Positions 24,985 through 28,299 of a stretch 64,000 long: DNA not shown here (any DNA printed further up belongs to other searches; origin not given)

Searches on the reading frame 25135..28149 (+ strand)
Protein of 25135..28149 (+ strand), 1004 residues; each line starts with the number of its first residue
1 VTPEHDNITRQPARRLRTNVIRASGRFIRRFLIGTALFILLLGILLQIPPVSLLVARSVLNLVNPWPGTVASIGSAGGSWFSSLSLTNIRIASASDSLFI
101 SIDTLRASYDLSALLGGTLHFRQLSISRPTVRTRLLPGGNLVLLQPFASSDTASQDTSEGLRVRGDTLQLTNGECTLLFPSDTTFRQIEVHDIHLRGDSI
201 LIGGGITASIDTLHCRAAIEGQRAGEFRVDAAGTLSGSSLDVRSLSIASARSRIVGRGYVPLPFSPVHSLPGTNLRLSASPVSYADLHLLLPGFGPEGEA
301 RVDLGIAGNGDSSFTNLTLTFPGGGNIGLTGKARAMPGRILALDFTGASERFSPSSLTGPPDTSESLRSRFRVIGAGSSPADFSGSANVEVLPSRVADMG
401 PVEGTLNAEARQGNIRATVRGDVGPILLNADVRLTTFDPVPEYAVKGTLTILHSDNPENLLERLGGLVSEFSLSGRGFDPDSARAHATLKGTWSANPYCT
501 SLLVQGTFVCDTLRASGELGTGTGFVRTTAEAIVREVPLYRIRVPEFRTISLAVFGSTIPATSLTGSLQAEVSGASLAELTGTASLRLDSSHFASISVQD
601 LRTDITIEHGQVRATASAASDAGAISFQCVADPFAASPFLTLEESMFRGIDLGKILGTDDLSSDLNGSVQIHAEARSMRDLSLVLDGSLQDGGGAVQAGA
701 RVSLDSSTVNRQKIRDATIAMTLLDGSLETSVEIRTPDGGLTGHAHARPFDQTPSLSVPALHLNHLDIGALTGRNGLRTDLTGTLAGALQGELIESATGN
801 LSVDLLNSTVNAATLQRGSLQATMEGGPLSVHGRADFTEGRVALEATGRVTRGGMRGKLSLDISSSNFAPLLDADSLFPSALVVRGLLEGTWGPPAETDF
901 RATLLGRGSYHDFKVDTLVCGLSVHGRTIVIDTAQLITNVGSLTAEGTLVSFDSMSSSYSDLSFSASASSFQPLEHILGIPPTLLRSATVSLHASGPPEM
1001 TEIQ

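Call 24: search_protein_families(library=pfam, proteins=[window:25135-28149:+], max_evalue=0.001)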
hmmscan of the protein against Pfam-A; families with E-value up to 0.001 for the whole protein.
window:25135-28149:+ (1004 aa): 3 families
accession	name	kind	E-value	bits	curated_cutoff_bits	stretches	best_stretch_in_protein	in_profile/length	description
PF13116.12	YhdP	-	1.2e-05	23.8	46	1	26-220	6-199/1224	YhdP protein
PF05359.17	DUF748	-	1.3e-05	24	50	1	28-194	14-181/1037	Domain of Unknown Function (DUF748)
PF01203.25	T2SSN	-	0.00011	22.8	29.6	0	785-847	117-181/211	Type II secretion system (T2SS), protein N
